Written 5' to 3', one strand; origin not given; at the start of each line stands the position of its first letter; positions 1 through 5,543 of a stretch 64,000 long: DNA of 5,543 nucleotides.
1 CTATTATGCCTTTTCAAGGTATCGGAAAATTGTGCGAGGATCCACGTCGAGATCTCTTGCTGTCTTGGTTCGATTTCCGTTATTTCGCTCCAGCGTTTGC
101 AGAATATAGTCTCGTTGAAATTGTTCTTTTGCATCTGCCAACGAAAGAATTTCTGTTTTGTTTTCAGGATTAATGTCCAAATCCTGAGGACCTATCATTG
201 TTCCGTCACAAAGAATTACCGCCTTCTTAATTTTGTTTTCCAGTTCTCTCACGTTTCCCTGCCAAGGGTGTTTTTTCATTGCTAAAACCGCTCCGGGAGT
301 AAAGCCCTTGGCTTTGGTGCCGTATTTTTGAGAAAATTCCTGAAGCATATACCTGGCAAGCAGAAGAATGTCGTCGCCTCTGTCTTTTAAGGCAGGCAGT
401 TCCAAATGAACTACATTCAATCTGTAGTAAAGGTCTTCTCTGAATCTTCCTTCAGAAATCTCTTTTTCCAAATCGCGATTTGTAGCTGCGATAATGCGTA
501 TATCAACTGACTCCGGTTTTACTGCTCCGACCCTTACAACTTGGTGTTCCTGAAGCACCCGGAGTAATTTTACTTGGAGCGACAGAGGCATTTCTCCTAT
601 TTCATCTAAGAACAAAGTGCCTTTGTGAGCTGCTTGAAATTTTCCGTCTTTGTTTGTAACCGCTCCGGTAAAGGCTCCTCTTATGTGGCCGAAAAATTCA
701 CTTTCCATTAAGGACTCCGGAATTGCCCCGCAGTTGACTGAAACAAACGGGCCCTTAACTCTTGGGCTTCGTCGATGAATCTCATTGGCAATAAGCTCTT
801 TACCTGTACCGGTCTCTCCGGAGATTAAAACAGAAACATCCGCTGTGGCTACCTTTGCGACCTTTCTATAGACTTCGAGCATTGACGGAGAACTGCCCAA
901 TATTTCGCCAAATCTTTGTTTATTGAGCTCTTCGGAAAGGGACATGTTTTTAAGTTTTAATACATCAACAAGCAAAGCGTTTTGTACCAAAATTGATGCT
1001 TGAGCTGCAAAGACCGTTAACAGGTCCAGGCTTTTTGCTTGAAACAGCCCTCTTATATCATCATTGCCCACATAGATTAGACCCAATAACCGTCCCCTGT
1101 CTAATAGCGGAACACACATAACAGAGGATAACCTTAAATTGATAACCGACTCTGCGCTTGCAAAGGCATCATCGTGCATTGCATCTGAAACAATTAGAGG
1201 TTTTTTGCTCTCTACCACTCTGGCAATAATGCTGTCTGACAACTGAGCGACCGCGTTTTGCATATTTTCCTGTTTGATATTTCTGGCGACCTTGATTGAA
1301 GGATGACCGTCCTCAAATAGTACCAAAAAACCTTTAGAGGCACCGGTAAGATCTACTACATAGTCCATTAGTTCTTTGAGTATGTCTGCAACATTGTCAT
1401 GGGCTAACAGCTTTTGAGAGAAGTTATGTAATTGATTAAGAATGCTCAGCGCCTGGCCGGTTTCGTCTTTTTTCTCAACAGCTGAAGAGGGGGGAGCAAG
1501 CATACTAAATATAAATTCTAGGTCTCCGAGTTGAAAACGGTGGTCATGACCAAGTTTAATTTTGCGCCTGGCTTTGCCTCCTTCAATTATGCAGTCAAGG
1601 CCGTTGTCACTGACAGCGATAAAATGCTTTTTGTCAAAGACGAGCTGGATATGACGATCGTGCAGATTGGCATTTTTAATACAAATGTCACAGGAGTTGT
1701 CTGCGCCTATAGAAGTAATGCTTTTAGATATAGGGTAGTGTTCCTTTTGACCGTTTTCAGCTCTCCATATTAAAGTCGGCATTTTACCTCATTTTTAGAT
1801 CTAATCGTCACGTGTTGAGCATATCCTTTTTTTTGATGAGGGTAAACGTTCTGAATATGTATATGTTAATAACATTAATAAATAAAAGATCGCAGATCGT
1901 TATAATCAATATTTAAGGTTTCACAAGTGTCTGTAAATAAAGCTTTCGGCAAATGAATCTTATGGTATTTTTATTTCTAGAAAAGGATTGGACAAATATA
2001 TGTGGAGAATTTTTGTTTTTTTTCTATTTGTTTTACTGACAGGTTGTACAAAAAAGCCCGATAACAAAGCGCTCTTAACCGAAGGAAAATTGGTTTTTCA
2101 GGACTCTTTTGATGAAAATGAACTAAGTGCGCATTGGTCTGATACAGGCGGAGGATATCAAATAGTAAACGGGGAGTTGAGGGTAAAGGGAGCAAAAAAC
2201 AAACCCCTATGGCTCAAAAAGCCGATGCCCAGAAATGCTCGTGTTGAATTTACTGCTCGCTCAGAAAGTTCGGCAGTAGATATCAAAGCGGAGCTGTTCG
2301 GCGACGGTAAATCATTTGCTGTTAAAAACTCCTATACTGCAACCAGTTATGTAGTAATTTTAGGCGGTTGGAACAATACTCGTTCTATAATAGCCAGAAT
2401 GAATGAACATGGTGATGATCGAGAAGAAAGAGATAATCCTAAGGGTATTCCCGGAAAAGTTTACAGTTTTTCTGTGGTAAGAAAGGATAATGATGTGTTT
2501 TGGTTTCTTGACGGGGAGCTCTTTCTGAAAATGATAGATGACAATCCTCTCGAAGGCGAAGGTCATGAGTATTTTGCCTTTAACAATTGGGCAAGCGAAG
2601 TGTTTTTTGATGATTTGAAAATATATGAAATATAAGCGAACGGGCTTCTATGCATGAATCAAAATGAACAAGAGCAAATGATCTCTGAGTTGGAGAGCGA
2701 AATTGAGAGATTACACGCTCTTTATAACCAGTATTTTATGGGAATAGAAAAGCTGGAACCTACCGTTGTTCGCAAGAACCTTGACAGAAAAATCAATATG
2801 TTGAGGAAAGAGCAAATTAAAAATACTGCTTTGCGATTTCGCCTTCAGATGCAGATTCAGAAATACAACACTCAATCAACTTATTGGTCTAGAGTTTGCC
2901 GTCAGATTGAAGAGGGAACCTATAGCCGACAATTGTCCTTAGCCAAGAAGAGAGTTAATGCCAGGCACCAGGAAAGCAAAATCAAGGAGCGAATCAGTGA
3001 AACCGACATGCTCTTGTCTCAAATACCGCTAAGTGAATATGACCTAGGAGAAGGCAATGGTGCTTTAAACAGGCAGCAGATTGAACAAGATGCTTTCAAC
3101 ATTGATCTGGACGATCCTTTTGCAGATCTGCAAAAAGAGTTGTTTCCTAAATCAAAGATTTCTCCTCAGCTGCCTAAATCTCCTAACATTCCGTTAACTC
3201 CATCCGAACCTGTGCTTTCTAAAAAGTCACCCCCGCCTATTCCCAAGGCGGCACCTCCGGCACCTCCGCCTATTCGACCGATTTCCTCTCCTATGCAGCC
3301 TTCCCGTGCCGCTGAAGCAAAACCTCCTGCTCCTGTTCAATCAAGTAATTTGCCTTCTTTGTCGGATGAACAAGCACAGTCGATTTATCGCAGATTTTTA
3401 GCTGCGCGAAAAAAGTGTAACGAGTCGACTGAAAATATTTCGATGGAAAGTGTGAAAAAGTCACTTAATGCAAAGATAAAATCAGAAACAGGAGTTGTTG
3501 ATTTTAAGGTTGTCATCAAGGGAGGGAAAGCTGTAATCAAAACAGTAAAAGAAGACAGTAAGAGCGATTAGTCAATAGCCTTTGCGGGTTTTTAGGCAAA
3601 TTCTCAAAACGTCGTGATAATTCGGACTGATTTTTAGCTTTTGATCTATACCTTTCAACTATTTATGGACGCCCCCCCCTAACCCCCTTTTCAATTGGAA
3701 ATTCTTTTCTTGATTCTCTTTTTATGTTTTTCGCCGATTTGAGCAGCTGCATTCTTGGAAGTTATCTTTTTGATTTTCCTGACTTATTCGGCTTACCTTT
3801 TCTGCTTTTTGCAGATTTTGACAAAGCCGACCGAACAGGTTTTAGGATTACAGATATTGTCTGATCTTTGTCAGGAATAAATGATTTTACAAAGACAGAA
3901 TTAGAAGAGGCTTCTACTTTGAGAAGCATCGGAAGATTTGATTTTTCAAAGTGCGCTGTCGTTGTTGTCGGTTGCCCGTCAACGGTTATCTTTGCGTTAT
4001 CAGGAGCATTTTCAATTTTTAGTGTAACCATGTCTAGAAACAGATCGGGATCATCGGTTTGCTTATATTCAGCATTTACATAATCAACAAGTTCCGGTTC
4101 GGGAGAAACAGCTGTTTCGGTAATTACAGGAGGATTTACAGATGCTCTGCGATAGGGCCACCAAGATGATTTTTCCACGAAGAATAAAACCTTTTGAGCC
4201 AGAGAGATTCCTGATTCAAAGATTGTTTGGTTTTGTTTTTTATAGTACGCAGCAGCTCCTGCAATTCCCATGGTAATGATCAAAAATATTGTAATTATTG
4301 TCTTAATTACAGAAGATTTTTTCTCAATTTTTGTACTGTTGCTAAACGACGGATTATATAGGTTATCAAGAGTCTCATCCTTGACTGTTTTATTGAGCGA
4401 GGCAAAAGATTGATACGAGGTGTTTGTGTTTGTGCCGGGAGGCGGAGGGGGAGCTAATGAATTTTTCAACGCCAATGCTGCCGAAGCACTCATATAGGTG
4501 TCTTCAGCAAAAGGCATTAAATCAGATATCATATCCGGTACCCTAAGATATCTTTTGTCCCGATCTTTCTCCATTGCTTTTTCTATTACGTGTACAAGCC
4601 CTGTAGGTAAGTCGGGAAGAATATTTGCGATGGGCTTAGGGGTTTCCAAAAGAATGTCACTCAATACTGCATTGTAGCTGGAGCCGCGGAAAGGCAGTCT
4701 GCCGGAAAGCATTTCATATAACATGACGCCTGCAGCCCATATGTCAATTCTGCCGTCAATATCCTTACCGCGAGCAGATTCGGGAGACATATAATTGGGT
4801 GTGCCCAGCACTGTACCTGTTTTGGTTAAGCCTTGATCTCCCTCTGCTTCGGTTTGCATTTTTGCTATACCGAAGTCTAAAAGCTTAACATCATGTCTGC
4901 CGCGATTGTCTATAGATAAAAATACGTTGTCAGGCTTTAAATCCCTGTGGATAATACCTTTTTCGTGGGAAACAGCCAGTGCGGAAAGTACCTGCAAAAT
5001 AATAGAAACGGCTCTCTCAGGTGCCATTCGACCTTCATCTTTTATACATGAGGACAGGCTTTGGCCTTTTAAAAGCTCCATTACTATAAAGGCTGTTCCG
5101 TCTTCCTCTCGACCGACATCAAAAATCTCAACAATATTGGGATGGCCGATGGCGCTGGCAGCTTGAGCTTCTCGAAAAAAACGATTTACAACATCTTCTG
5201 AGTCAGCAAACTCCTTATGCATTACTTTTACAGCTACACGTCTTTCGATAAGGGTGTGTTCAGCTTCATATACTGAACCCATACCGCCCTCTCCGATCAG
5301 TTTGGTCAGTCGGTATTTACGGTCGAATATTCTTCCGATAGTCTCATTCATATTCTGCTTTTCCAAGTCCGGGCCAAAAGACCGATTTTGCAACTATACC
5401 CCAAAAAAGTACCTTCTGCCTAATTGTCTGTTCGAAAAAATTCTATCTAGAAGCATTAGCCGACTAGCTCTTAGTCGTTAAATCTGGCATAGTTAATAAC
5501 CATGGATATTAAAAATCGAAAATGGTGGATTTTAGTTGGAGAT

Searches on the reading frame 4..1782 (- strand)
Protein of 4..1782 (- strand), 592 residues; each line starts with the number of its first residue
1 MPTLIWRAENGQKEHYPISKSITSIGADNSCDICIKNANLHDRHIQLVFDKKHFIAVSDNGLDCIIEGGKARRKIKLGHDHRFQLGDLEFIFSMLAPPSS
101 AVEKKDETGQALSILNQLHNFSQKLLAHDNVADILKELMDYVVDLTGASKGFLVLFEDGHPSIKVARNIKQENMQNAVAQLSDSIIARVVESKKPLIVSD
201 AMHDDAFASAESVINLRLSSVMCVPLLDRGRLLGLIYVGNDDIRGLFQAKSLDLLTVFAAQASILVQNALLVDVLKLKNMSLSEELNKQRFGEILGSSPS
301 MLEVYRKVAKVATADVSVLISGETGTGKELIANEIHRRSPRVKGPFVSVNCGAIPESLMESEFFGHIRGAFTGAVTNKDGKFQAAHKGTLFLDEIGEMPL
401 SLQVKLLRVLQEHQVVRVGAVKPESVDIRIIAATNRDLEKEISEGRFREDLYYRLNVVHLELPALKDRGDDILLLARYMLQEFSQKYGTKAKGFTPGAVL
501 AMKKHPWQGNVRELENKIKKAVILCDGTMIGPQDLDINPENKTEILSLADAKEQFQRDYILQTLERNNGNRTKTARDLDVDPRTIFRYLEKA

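Call 22: search_protein_families(library=pfam, proteins=[window:4-1782:-], max_evalue=0.001)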
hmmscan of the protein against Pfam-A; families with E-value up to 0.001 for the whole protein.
window:4-1782:- (592 aa): 11 families
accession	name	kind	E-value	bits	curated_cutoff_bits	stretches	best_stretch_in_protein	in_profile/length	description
PF00158.32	Sigma54_activat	-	1.7e-73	246.3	20.2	1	294-460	1-167/168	Sigma-54 interaction domain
PF25601.1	AAA_lid_14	-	3.7e-21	75.2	27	1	466-537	1-72/87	AAA+ ATPase lid domain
PF14532.12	Sigma54_activ_2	-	5.9e-20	72.4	25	1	295-465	1-138/138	Sigma-54 interaction domain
PF13185.12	GAF_2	-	5.2e-16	59.5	28.6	1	130-266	3-135/136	GAF domain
PF01590.32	GAF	-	1.1e-15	58.7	22.4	1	132-264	3-131/133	GAF domain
PF13492.12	GAF_3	-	7.7e-11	42.9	27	1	131-268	2-129/129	GAF domain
PF02954.25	HTH_8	-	3.9e-08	33.3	22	1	553-587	3-37/42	Bacterial regulatory protein, Fis family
PF07728.20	AAA_5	-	6.6e-07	29.9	22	1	318-437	2-124/139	AAA domain (dynein-related subfamily)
PF16697.10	Yop-YscD_cpl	-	8.5e-07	29.6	33.2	1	15-93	11-91/94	Inner membrane component of T3SS, cytoplasmic domain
PF00004.35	AAA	-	2.3e-06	28.5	21.2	1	318-452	1-128/131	ATPase family associated with various cellular activities (AAA)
PF01078.27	Mg_chelatase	-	5.3e-05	23.2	20.3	0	373-418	93-137/207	Magnesium chelatase, subunit ChlI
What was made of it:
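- On Bacterial enhancer-binding protein (sigma-54 activator): A second bEBP in the window (4..1782) suggests that the organism uses sigma-54 (call 22).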

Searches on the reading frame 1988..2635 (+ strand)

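Call 22: search_protein_families(library=pfam, proteins=[window:1988-2635:+], max_evalue=0.001)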
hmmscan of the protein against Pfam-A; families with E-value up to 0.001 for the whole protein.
window:1988-2635:+ (215 aa): 2 families
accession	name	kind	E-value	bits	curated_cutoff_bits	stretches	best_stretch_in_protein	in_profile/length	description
PF12248.16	Methyltransf_FA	-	1.4e-06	28.6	24.2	1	112-206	38-133/140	Farnesoic acid 0-methyl transferase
PF19763.6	DUF6250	-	0.00079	19.7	26.9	0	109-209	63-164/165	Domain of unknown function (DUF6250)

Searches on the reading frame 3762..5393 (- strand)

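Call 22: search_protein_families(library=pfam, proteins=[window:3762-5393:-], max_evalue=0.001)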
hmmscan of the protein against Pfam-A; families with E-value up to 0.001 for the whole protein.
window:3762-5393:- (543 aa): 4 families
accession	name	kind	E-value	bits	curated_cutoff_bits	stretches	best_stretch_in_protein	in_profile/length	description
PF00069.31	Pkinase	-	1.1e-53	182.8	31.7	1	27-282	1-252/263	Protein kinase domain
PF07714.23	PK_Tyr_Ser-Thr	-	3.5e-33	115.4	23.1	1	29-281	3-248/258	Protein tyrosine and serine/threonine kinase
PF06293.20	Kdo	-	8.4e-06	25.8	21.3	1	93-183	84-175/207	Lipopolysaccharide kinase (Kdo/WaaP) family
PF01636.29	APH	-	1.3e-05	25.6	23.2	0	133-175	155-195/239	Phosphotransferase enzyme family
